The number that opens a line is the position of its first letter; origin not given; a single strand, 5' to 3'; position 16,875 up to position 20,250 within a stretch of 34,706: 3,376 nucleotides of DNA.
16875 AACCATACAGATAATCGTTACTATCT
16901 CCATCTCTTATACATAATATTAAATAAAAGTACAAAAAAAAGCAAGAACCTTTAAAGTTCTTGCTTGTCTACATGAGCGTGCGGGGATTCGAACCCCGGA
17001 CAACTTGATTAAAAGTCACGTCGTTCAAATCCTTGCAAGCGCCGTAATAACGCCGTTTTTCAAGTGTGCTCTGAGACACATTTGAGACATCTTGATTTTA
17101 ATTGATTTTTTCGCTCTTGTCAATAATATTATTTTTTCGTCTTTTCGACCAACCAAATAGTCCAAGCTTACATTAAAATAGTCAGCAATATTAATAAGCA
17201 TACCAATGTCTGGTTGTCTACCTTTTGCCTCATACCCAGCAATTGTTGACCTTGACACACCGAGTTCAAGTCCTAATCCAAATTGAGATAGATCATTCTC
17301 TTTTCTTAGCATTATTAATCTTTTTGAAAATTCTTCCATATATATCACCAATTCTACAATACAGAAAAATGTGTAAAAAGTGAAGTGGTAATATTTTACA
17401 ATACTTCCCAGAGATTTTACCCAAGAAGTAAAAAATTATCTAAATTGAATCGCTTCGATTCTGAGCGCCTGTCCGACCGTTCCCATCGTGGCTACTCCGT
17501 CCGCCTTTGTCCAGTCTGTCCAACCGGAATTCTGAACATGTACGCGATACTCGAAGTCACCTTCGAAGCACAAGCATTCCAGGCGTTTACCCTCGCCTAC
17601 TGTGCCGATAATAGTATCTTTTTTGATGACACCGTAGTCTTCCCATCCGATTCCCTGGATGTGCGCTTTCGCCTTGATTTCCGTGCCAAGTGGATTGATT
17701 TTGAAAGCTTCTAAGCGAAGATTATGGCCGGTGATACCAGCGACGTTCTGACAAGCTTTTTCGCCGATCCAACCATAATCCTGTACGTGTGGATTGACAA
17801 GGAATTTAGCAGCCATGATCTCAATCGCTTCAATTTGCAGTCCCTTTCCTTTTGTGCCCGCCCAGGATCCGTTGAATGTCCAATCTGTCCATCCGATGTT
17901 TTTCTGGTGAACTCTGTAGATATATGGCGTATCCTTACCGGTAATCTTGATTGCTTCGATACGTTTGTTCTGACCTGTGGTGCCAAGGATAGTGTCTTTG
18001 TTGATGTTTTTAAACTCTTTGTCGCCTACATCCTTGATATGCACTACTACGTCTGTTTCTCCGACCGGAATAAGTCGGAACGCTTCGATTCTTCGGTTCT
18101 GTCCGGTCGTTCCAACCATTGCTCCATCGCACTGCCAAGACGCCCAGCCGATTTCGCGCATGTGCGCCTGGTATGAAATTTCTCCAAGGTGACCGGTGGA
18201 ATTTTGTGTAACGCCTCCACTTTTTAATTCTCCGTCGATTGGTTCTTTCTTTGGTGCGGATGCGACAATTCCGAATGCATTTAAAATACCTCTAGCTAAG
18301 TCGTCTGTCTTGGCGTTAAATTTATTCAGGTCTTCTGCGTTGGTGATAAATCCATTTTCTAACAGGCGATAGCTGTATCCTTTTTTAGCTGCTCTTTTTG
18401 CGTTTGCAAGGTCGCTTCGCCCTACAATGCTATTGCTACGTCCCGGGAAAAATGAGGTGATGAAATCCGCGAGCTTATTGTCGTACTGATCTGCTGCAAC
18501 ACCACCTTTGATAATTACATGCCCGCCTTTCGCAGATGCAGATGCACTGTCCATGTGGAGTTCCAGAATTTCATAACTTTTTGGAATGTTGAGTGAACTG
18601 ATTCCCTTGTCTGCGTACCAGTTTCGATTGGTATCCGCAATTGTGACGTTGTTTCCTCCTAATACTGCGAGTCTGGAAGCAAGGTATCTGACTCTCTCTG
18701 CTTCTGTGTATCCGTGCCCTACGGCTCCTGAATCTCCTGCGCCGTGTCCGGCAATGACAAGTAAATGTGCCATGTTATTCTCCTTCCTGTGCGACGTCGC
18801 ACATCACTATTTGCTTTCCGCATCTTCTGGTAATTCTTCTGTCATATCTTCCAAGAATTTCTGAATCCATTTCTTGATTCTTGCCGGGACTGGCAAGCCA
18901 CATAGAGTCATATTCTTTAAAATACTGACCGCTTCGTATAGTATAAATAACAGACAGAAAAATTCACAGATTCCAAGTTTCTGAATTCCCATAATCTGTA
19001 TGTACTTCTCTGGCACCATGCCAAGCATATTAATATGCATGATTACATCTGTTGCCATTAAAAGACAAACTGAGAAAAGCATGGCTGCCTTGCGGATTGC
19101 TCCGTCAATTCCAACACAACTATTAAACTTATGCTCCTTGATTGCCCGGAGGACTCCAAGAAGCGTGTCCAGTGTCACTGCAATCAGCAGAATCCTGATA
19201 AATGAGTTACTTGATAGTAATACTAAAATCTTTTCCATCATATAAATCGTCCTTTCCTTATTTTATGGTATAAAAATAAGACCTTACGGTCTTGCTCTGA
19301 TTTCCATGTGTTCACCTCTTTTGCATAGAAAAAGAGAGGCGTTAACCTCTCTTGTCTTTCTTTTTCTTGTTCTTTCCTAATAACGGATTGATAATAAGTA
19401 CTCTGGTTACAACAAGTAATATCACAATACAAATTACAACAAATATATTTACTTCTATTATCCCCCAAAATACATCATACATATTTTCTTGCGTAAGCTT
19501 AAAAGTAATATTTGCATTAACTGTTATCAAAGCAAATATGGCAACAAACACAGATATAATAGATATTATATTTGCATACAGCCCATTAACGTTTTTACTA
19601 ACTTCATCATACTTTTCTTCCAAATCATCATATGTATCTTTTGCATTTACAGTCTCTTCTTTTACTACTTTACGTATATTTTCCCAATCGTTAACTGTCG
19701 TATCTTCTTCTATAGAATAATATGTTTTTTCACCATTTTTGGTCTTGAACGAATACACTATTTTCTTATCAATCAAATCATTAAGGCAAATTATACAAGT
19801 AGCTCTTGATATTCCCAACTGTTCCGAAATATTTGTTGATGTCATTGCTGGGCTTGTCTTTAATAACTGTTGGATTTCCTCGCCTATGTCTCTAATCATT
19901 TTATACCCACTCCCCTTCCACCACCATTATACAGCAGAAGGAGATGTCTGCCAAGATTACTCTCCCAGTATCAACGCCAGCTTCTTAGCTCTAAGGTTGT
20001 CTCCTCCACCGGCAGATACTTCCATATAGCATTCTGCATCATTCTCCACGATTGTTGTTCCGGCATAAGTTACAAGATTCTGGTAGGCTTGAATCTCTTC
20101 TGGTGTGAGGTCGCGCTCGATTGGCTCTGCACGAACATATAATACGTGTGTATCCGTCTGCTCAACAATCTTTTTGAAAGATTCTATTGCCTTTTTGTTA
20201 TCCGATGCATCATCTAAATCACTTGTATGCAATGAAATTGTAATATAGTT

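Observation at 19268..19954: Self-contained AT-rich moron encoding a membrane-anchored winged-helix protein, between the tail fibre and lysis genes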

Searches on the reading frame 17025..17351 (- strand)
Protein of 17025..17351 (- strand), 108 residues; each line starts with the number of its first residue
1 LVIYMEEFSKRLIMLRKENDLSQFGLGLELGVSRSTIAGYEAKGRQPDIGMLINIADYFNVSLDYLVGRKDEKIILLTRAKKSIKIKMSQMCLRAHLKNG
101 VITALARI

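Call 7: search_protein_families(library=pfam, proteins=[window:17025-17351:-], max_evalue=0.1)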
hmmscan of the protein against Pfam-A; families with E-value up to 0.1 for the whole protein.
window:17025-17351:- (108 aa): 6 families
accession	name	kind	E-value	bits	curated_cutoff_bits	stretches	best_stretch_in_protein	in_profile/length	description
PF01381.28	HTH_3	-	1.1e-12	48.2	23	1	14-66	3-55/55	Helix-turn-helix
PF12844.13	HTH_19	-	6.1e-07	29.7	30.2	1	10-71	2-63/64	Helix-turn-helix domain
PF07022.19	Phage_CI_repr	-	1.6e-06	28.8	22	1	23-72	15-63/65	Bacteriophage CI repressor helix-turn-helix domain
PF13560.12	HTH_31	-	5.9e-06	26.9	27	1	8-63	2-58/64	Helix-turn-helix domain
PF08279.18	HTH_11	-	0.012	15.9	25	1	12-37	6-32/55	HTH domain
PF04545.22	Sigma70_r4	-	0.017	15.1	24.1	1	10-38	10-38/50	Sigma-70, region 4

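Call 8: search_protein_families(library=phrogs, proteins=[window:17025-17351:-], max_evalue=0.1)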
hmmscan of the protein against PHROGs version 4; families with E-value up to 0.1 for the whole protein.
window:17025-17351:- (108 aa): 23 families
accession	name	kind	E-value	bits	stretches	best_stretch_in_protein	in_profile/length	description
phrog_8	-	transcription regulation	7.4e-22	79.3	1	5-88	74-173/346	transcriptional regulator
phrog_4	-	transcription regulation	3.3e-13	50.4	1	5-74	134-199/400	transcriptional repressor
phrog_2967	-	transcription regulation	2.5e-11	44.6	1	4-102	7-99/225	transcriptional regulator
phrog_3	-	transcription regulation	2.1e-09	38.6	1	3-84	84-165/430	transcriptional repressor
phrog_5823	-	transcription regulation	3.3e-08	34.1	1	6-73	5-73/404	transcriptional regulator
phrog_2328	-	transcription regulation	4.6e-08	33.9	1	5-68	13-76/128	transcriptional repressor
phrog_3037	-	transcription regulation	1.3e-07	32.6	1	7-74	26-82/189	transcriptional repressor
phrog_2439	-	transcription regulation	2.8e-06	27.4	1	9-93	9-95/367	transcriptional regulator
phrog_34939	-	unknown function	2.1e-05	25.3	1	9-69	11-72/280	-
phrog_1994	-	DNA, RNA and nucleotide metabolism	3e-05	25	1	10-72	2-64/170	DNA binding protein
phrog_1373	-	transcription regulation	0.00027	22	1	15-73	71-129/166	transcriptional regulator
phrog_2104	-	unknown function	0.0018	19.5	1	12-48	44-80/103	-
phrog_18248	-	transcription regulation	0.0023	18.1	1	15-67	10-60/264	transcriptional regulator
phrog_7241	-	transcription regulation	0.0026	18.8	1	12-67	66-121/122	transcriptional regulator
phrog_37093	-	transcription regulation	0.0029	18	1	7-36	5-34/42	transcriptional regulator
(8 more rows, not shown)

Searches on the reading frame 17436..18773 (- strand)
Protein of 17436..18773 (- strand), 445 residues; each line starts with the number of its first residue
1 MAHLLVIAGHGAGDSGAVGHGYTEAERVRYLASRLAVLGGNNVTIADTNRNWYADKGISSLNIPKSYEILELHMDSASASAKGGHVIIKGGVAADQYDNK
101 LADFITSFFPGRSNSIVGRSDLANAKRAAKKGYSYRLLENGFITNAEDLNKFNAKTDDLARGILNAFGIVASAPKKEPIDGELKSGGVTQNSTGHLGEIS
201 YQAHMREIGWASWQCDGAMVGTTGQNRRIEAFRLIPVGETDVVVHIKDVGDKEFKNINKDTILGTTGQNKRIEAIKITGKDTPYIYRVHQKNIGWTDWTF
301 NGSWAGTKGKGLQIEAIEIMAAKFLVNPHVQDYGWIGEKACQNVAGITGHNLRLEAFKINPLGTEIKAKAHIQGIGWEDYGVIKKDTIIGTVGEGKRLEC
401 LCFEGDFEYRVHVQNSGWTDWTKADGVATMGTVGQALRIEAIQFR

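Call 7: search_protein_families(library=pfam, proteins=[window:17436-18773:-], max_evalue=0.1)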
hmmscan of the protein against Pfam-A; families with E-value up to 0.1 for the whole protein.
window:17436-18773:- (445 aa): 2 families
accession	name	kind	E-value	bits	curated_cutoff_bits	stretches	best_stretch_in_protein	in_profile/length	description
PF07538.16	ChW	-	3.7e-60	199.9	22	6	412-444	1-31/35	Clostridial hydrophobic W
PF01520.23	Amidase_3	-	4.1e-11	43.7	27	1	6-166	3-171/174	N-acetylmuramoyl-L-alanine amidase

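Call 8: search_protein_families(library=phrogs, proteins=[window:17436-18773:-], max_evalue=0.1)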
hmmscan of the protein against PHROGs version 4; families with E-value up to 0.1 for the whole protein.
window:17436-18773:- (445 aa): 7 families
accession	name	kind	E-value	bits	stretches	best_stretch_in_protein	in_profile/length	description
phrog_2742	-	lysis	8e-24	85.6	1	1-195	1-205/318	endolysin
phrog_489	-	lysis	4.1e-23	82.9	1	4-167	167-348/459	endolysin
phrog_435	-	lysis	3.8e-13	50.2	1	5-166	116-280/556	endolysin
phrog_12727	-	lysis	3.9e-08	33.9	1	1-167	162-338/393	endolysin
phrog_7854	-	lysis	1.1e-06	29.5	1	71-172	2-90/304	endolysin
phrog_3393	-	lysis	0.0043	17.8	0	404-443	243-285/342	endolysin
phrog_22474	-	lysis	0.03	14.5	0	405-425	219-240/324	endolysin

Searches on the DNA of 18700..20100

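Call 82: search_rna_families(source=window, start=18700, end=20100, threshold=evalue, max_evalue=1)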
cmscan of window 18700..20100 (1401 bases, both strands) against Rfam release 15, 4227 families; matches with E-value up to 1: 0.
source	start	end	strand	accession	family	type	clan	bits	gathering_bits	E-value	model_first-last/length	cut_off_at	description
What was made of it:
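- Tried and rejected: Rfam found nothing in 18700..20100 (call 82).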
